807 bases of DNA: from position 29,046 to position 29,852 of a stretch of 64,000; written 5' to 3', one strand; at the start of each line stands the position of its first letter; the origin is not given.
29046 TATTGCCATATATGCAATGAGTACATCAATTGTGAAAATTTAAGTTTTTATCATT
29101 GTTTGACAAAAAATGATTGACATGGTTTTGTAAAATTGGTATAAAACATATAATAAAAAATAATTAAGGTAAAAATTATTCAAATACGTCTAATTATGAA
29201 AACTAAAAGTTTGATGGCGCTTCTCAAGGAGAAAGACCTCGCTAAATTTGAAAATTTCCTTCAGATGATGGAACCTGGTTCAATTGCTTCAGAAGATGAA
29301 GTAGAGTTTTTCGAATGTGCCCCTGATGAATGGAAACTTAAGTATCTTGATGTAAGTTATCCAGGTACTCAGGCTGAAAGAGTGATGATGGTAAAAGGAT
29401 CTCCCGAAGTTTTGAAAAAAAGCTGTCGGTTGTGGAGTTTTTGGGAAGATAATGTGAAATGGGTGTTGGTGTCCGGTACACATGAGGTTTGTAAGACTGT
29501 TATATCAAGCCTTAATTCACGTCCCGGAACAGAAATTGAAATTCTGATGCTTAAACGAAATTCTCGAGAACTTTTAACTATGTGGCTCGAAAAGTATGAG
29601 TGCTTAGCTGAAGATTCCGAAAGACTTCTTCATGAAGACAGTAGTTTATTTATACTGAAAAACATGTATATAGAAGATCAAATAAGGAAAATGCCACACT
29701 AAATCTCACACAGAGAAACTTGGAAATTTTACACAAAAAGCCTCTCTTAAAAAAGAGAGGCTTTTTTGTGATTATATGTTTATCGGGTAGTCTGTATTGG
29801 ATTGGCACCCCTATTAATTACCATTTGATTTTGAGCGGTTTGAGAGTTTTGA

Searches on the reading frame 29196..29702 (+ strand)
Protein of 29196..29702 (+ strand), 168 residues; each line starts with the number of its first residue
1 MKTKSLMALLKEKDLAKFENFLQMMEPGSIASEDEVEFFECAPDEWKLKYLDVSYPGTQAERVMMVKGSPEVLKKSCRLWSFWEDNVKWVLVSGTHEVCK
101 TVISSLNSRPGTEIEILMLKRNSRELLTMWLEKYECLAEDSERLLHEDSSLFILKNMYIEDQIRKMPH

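Call 3: search_protein_families(library=pfam, proteins=[window:29196-29702:+], max_evalue=0.1)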
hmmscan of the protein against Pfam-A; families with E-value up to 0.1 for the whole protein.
window:29196-29702:+ (168 aa): 0 families

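Call 20: search_protein_families(library=ncbifam, proteins=[window:29196-29702:+], max_evalue=0.01)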
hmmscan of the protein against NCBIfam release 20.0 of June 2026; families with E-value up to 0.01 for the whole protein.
window:29196-29702:+ (168 aa): 0 families

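Call 21: search_protein_families(library=phrogs, proteins=[window:29196-29702:+], max_evalue=0.1)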
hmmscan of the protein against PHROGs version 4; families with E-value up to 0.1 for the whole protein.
window:29196-29702:+ (168 aa): 0 families
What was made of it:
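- On Phage tape-measure protein / prophage gene: PHROGs negative (call 21).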
